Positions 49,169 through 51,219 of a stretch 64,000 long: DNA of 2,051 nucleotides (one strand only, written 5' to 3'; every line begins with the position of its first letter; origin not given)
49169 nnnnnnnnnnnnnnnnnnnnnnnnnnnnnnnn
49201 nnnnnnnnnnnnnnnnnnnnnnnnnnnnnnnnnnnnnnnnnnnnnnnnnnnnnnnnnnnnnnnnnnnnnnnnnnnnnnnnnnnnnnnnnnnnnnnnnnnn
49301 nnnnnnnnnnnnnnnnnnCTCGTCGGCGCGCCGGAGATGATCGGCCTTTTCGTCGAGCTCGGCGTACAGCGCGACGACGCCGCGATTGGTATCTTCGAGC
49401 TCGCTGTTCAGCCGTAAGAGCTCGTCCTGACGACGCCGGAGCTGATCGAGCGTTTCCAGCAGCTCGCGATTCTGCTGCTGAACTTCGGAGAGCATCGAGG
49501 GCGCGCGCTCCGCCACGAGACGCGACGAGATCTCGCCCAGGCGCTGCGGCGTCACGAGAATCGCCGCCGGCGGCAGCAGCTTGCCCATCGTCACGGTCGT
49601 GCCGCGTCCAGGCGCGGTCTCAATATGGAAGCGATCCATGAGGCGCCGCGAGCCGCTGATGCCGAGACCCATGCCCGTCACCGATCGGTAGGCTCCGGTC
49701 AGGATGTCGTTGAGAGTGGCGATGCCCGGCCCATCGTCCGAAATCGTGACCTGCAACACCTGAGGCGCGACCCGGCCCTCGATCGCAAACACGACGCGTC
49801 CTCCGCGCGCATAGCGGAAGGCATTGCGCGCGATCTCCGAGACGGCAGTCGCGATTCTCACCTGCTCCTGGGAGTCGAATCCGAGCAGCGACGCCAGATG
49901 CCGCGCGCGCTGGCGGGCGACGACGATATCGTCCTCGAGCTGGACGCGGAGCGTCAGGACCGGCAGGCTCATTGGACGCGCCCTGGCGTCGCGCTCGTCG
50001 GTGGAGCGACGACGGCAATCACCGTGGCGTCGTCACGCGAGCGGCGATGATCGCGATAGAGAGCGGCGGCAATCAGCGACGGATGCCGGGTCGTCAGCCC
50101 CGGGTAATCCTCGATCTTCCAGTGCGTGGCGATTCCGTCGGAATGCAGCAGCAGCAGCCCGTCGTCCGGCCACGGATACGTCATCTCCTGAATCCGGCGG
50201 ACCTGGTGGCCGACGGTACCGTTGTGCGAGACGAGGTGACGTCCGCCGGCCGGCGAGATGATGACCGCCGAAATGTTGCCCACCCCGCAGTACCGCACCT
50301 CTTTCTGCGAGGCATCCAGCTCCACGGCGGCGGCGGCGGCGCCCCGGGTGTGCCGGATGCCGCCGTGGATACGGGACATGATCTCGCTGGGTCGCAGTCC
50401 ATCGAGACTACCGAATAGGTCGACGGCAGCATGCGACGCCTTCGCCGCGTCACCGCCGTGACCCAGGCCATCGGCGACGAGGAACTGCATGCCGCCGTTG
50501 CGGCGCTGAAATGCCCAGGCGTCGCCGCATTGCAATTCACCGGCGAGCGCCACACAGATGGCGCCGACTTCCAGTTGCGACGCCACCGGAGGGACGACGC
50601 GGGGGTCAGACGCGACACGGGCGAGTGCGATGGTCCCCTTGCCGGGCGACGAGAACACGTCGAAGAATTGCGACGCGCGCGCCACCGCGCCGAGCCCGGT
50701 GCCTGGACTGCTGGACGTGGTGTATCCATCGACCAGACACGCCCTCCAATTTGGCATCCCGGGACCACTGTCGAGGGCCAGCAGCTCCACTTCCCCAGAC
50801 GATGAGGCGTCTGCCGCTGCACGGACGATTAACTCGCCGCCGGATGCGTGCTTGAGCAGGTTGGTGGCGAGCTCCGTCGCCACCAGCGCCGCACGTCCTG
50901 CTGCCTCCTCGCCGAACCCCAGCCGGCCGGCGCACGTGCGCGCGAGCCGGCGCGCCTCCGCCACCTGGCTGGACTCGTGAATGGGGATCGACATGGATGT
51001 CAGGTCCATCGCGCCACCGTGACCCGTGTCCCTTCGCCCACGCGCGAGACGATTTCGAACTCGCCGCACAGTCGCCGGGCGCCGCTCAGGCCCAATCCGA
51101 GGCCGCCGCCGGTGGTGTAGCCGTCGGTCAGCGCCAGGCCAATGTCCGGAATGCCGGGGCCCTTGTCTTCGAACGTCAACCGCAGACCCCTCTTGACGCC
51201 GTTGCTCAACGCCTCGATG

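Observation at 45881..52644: Stressosome-type RsbR-RsbS-RsbT module wired to a PP2C fusion and two hybrid histidine kinases, with no sigma-factor partner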

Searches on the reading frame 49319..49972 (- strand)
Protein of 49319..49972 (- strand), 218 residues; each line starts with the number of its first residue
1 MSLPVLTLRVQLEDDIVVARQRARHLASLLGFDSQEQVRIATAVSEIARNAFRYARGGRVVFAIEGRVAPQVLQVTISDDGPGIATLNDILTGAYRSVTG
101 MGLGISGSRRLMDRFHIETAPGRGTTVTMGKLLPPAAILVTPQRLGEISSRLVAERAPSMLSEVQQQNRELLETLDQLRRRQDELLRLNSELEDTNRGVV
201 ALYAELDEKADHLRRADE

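Call 58: find_homologous_proteins(query=window:49319-49972:-, max_evalue=0.00001)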
Query seq(218 aa) (218 aa): 2932 proteins with E <= 0.00001 among 4507 candidates; the best 120 are listed.
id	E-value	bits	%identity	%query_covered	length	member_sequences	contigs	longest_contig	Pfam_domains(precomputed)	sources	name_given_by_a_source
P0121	1.3e-85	304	68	100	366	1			PF13581.13,PF02518.32,PF00512.32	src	-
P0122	1.5e-81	291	68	99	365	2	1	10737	PF13581.13,PF02518.32,PF00512.32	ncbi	ncbi:MAG TPA: histidine kinase dimerization/phospho-acceptor domain-containing protein, partial [Vic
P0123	1.9e-81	290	64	100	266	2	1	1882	PF13581.13,PF02518.32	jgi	jgi:anti-sigma regulatory factor (Ser/Thr protein kinase)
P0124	3.6e-80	286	64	100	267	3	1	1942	PF13581.13,PF02518.32,PF00512.32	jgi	jgi:anti-sigma regulatory factor (Ser/Thr protein kinase)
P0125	5.2e-80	286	64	100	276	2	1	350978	PF13581.13,PF02518.32,PF00512.32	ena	-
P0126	8.5e-80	285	63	100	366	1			PF13581.13,PF02518.32,PF00512.32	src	-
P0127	7.1e-79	282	63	100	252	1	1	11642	PF13581.13,PF02518.32,PF00512.32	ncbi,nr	ncbi:MAG TPA: ATP-binding protein, partial [Methylomirabilota bacterium]|nr:ATP-binding protein [Met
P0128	1.1e-78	281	63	100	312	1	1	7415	PF13581.13,PF02518.32,PF00512.32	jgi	jgi:signal transduction histidine kinase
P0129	1.4e-78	281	63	100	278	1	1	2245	PF13581.13,PF02518.32,PF00512.32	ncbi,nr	ncbi:MAG TPA: histidine kinase dimerization/phospho-acceptor domain-containing protein, partial [Bur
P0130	7.5e-78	279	62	100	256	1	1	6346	PF13581.13,PF02518.32,PF00512.32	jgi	-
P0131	7.8e-78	278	63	99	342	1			PF13581.13,PF02518.32,PF00512.32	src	-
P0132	1.7e-77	277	61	100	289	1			PF13581.13,PF02518.32,PF00512.32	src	-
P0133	3.2e-77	276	62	100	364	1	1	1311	PF13581.13,PF02518.32,PF00512.32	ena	-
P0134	4.3e-77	276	61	99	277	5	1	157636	PF13581.13,PF02518.32,PF00512.32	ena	-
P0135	5.7e-77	276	61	100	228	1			PF13581.13,PF02518.32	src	-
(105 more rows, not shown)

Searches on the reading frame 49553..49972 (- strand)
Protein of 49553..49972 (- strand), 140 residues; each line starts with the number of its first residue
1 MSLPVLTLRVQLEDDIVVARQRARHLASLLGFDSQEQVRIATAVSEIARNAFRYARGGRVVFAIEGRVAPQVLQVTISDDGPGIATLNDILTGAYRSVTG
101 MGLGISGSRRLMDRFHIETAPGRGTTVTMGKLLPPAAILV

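Call 64: search_solved_structures(query=A3, max_evalue=0.01)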
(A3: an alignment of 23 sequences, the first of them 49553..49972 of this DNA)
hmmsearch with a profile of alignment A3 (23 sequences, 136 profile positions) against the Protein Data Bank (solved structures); distinct sequences matched with E-value up to 0.01: 10.
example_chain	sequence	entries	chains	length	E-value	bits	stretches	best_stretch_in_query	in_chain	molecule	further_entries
1til_A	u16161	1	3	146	2.9e-08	36.7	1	28-134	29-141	Anti-sigma F factor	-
1l0o_A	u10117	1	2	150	3.1e-08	36.6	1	28-134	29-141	Anti-sigma F factor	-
1th8_A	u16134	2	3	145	1.3e-07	34.6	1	28-130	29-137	Anti-sigma F factor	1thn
3sl2_A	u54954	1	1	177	2.9e-07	33.4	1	33-128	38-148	Sensor histidine kinase yycG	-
1tid_A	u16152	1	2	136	3.2e-07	33.3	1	28-129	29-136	Anti-sigma F factor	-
7z8n_A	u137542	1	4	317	0.00042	23.2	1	37-133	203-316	Histidine kinase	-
6dk8_A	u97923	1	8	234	0.00055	22.8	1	35-130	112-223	RetS (Regulator of Exopolysaccharide and Type III Secretion)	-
6dk7_A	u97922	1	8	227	0.00065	22.6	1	35-128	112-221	RetS (Regulator of Exopolysaccharide and Type III Secretion)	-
6m36_A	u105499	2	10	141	0.00066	22.6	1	25-131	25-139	Serine-protein kinase RsbW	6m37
7n0e_B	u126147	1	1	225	0.00088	22.2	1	35-128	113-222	Histidine kinase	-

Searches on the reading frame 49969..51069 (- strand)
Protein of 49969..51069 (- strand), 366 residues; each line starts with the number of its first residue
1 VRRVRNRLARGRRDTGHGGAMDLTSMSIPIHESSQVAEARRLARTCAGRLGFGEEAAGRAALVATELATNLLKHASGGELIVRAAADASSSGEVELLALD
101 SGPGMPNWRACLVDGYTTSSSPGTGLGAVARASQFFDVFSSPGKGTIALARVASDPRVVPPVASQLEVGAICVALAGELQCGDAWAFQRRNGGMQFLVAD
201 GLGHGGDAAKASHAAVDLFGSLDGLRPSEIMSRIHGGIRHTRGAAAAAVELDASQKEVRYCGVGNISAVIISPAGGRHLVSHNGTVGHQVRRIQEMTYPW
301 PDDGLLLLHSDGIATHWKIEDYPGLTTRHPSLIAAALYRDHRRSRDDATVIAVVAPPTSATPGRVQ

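Call 5: search_protein_families(library=pfam, proteins=[window:49969-51069:-], max_evalue=0.01)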
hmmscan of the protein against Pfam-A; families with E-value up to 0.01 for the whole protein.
window:49969-51069:- (366 aa): 3 families
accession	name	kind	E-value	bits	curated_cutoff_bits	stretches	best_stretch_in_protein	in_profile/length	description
PF07228.17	SpoIIE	-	4e-11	43.6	25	1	191-353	2-189/192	Stage II sporulation protein E (SpoIIE)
PF13581.12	HATPase_c_2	-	4e-08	33.8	27.4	1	34-143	6-119/127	Histidine kinase-like ATPase domain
PF02518.31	HATPase_c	-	4.5e-05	24.3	26.4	1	61-128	7-77/111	Histidine kinase-, DNA gyrase B-, and HSP90-like ATPase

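Call 10: search_protein_families(library=ncbifam, proteins=[window:49969-51069:-], max_evalue=0.001)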
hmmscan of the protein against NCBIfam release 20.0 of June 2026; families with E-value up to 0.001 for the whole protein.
window:49969-51069:- (366 aa): 1 family
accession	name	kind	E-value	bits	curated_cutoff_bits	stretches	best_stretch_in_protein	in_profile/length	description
NF041045.1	RsbA_anti_sig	subfamily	6.6e-08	32.1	210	1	31-146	186-296/303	anti-sigma factor RsbA family regulatory protein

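Call 15: find_homologous_proteins(query=window:49969-51009:-, max_evalue=1e-10)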
Query window:49969-51009:- (346 aa): 7960 proteins with E <= 1e-10 among 8000 candidates; the best 120 are listed.
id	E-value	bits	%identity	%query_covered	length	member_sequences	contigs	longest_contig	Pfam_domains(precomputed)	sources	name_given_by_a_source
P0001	4.7e-224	761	100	100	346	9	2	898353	PF13581.13,PF07228.18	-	-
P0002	4.0e-179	613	82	100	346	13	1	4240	PF13581.13,PF07228.18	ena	-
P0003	8.3e-169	579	76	100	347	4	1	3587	PF13581.13,PF07228.18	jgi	jgi:anti-sigma regulatory factor (Ser/Thr protein kinase)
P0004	7.0e-155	534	74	92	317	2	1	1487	PF13581.13,PF07228.18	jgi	jgi:anti-sigma regulatory factor (Ser/Thr protein kinase)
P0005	3.2e-145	502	67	96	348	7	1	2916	PF13581.13,PF07228.18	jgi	jgi:anti-sigma regulatory factor (Ser/Thr protein kinase)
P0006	2.1e-118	414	56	99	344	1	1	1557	PF13581.13,PF07228.18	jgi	jgi:anti-sigma regulatory factor (Ser/Thr protein kinase)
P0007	8.3e-111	389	54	98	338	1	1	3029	PF13581.13,PF07228.18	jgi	jgi:anti-sigma regulatory factor (Ser/Thr protein kinase)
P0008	1.3e-110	388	55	98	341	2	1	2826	PF13581.13,PF07228.18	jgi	jgi:anti-sigma regulatory factor (Ser/Thr protein kinase)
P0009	1.5e-109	385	54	98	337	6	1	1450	PF13581.13,PF02518.32,PF07228.18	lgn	-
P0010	4.6e-109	383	56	96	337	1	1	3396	PF13581.13,PF07228.18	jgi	jgi:anti-sigma regulatory factor (Ser/Thr protein kinase)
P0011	8.0e-109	382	57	96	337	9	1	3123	PF13581.13,PF07228.18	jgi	-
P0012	1.1e-108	382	56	96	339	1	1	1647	PF13581.13,PF07228.18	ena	-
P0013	1.8e-108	381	56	96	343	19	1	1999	PF13581.13,PF07228.18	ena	-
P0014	2.6e-108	380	56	96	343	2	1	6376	PF13581.13,PF07228.18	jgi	jgi:anti-sigma regulatory factor (Ser/Thr protein kinase)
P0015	4.4e-106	373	53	96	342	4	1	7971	PF13581.13,PF02518.32,PF07228.18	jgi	jgi:anti-sigma regulatory factor (Ser/Thr protein kinase)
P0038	3.6e-100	354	51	96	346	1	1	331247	PF13581.13,PF07228.18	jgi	jgi:anti-sigma regulatory factor (Ser/Thr protein kinase)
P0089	5.3e-97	343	47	96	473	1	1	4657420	PF13581.13,PF02518.32,PF07228.18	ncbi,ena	-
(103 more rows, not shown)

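Call 16: find_encoding_contigs(protein=P0001, flank=10000, max_places=4)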
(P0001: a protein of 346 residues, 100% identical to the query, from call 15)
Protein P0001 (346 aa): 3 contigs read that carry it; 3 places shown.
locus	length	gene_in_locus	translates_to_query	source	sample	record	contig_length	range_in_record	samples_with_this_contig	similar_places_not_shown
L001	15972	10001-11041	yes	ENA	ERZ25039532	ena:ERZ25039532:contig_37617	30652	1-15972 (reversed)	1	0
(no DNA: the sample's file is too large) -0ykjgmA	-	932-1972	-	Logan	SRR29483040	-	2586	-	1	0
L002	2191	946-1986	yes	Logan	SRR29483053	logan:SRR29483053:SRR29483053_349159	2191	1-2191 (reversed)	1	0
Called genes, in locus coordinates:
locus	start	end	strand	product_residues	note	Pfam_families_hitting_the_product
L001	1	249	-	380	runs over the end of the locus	-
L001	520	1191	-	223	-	PF00072:Response_reg, PF00196:GerE, PF08281:Sigma70_r4_2 (weak)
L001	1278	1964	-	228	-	PF01895:PhoU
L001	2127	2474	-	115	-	PF00005:ABC_tran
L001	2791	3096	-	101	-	-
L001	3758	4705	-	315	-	-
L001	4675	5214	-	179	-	-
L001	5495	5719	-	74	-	-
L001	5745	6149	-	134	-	-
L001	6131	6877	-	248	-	-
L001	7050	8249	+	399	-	PF05559:DUF763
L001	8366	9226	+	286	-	PF14361:RsbRD_N, PF01740:STAS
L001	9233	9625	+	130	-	PF01740:STAS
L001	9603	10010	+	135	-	PF13581:HATPase_c_2 (weak), PF02518:HATPase_c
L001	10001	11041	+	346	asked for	PF13581:HATPase_c_2, PF07228:SpoIIE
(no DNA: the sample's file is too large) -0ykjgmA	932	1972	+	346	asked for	PF13581:HATPase_c_2, PF07228:SpoIIE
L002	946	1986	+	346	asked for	PF13581:HATPase_c_2, PF07228:SpoIIE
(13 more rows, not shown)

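Call 17: find_encoding_contigs(protein=P0038, flank=10000, max_places=3)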
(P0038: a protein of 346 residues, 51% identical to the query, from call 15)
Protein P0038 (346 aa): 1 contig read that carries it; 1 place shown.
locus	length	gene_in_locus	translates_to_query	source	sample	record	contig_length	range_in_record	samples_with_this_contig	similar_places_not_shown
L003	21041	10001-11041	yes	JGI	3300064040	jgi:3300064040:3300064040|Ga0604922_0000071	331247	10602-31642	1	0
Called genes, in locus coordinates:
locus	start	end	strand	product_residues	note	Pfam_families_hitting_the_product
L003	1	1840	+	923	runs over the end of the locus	PF12704:MacB_PCD, PF02687:FtsX, PF12704:MacB_PCD, PF02687:FtsX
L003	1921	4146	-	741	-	PF02922:CBM_48, PF00128:Alpha-amylase, PF21331:Isoamylase_C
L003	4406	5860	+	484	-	PF00072:Response_reg, PF13191:AAA_16 (faint), PF00158:Sigma54_activat, PF14532:Sigma54_activ_2, PF07728:AAA_5 (weak), PF25601:AAA_lid_14, PF02954:HTH_8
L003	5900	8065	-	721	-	PF01590:GAF, PF13185:GAF_2, PF00989:PAS, PF08447:PAS_3, PF08448:PAS_4, PF00512:HisKA, PF02518:HATPase_c, PF00072:Response_reg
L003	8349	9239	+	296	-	PF14361:RsbRD_N, PF01740:STAS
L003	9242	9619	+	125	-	PF01740:STAS (weak)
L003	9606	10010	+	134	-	PF13581:HATPase_c_2, PF02518:HATPase_c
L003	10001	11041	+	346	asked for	PF13581:HATPase_c_2, PF07228:SpoIIE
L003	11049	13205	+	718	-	PF13581:HATPase_c_2, PF02518:HATPase_c, PF00512:HisKA, PF02518:HATPase_c, PF00072:Response_reg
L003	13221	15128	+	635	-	PF00072:Response_reg, PF08447:PAS_3 (faint), PF00989:PAS, PF08448:PAS_4, PF13426:PAS_9, PF00512:HisKA, PF02518:HATPase_c, PF00072:Response_reg, +1 more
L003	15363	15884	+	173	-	-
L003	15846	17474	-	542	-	PF00392:GntR, PF00155:Aminotran_1_2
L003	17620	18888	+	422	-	PF13229:Beta_helix (faint)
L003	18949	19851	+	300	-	PF00126:HTH_1, PF03466:LysR_substrate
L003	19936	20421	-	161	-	PF13924:Lipocalin_5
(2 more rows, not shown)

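Call 18: find_encoding_contigs(protein=P0089, flank=10000, max_places=3)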
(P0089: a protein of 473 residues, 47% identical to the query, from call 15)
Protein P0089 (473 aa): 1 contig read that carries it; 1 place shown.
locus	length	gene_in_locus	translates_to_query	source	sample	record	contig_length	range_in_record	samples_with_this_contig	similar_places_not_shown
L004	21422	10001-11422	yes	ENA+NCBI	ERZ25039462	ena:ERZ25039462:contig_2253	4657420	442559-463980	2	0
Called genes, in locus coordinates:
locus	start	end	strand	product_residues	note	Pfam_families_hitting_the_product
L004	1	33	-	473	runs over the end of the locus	PF04932:Wzy_C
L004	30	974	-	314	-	-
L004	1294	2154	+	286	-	PF01370:Epimerase, PF16363:GDP_Man_Dehyd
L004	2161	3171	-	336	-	PF01370:Epimerase, PF04321:RmlD_sub_bind (weak), PF16363:GDP_Man_Dehyd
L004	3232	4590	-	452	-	PF13439:Glyco_transf_4, PF13579:Glyco_trans_4_4, PF00534:Glycos_transf_1, PF13692:Glyco_trans_1_4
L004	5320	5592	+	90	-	-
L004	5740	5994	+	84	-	-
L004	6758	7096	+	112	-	-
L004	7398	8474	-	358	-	-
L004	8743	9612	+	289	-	PF14361:RsbRD_N, PF01740:STAS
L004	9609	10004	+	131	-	PF01740:STAS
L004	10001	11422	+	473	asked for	PF13581:HATPase_c_2 (weak), PF02518:HATPase_c, PF13581:HATPase_c_2, PF07228:SpoIIE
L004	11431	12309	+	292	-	PF00512:HisKA, PF13581:HATPase_c_2 (faint), PF02518:HATPase_c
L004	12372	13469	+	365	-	PF00072:Response_reg, PF07536:HWE_HK (weak), PF07568:HisKA_2, PF13581:HATPase_c_2, PF02518:HATPase_c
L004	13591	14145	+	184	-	PF00072:Response_reg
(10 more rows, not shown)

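Call 34: find_related_loci(query=A1, collection=genome_contigs, flank=10000)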
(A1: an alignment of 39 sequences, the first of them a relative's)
Query A1 (346 aa) in genome_contigs; peptide patterns used: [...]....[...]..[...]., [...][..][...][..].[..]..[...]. (x = any residue, [..] = any of these).
599 stretches matched a pattern (row limit reached: there are more); 576 encode a relative of the query (tblastn E <= 1e-3); the best 80 are kept; 80 distinct loci.
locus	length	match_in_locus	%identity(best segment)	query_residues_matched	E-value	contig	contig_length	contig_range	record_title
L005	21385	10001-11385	49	5-331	5e-101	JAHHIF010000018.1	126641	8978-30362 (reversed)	MAG: Symplocastrum torsivum CPER-KK1 scaffold_116_c1, whole genome shotgun sequence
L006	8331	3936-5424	51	5-331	5e-99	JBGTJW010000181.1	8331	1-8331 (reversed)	MAG: Stenomitos sp. isolate JTS-RE299 k141_2715573, whole genome shotgun sequence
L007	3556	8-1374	48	6-331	5e-99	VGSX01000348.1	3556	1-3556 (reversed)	MAG: Deltaproteobacteria bacterium isolate K_DeepCast_300m_m2_247 K_DeepCast_300m_m2_247_Ga0194111_10053000, whole genom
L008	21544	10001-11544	50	7-343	1e-97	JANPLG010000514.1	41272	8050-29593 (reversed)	MAG: Actinomycetes bacterium isolate VAR_61_concoct_378 VAR_61_k141_589759, whole genome shotgun sequence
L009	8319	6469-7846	50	4-331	5e-96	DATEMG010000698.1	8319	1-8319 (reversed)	MAG TPA_asm: Blastocatellia bacterium isolate SMAG_U8936 k141_2151779, whole genome shotgun sequence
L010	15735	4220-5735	49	1-331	4e-96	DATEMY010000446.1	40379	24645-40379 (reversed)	MAG TPA_asm: Blastocatellia bacterium isolate SMAG_U8955 k141_1342463, whole genome shotgun sequence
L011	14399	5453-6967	50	3-331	1e-95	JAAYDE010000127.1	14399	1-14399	MAG: Deltaproteobacteria bacterium isolate AS06rmzACSIP_532 540695_AS06, whole genome shotgun sequence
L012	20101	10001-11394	50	2-331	8e-96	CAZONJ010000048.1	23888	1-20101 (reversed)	MAG TPA_asm: uncultured Terriglobales bacterium isolate SRP272529_co2_80 genome assembly, contig: NODE_3360_length_23888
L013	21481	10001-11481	50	5-331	9e-96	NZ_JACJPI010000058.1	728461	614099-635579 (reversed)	Leptolyngbya sp. FACHB-321 contig58, whole genome shotgun sequence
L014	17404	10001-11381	46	3-337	5e-95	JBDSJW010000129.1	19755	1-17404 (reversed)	MAG: Candidatus Kapaibacterium sp. isolate cluster1_bin.331 k127_5722553, whole genome shotgun sequence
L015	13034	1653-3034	47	1-331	1e-94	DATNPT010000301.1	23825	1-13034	MAG TPA_asm: Chroococcales cyanobacterium isolate SMAG_U16488 k141_752444, whole genome shotgun sequence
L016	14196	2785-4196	46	1-344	3e-94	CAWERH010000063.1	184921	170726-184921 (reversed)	MAG: uncultured delta proteobacterium isolate MFD09212.bin.2.27 genome assembly, contig: contig_61672, whole genome shot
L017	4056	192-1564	51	1-342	1e-94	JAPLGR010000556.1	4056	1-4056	MAG: Chloroflexota bacterium isolate LacPavin_0920_SED5_MAG_65_9b LacPavin_0920_SED5_scaffold_2677094, whole genome shot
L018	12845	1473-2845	46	1-333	3e-94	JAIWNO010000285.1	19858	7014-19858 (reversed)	MAG: Desulfomonile sp. isolate M47 contig-93_2999, whole genome shotgun sequence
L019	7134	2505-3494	53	5-335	4e-94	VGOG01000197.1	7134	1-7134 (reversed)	MAG: Chloroflexi bacterium isolate K_DeepCast_250m_m2_317 K_DeepCast_250m_m2_317_Ga0194125_10023431, whole genome shotgu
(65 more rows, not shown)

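Call 48: search_solved_structures(query=window:49969-51009:-, max_evalue=0.001)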
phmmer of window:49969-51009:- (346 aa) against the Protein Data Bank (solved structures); distinct sequences matched with E-value up to 0.001: 2.
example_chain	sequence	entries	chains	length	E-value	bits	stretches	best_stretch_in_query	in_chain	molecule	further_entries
3zt9_A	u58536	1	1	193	2.7e-15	59.9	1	145-294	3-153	Stage II sporulation protein E (SpoIIE)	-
3w40_A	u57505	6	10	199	7.8e-12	48.5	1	157-294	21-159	Phosphoserine phosphatase RsbX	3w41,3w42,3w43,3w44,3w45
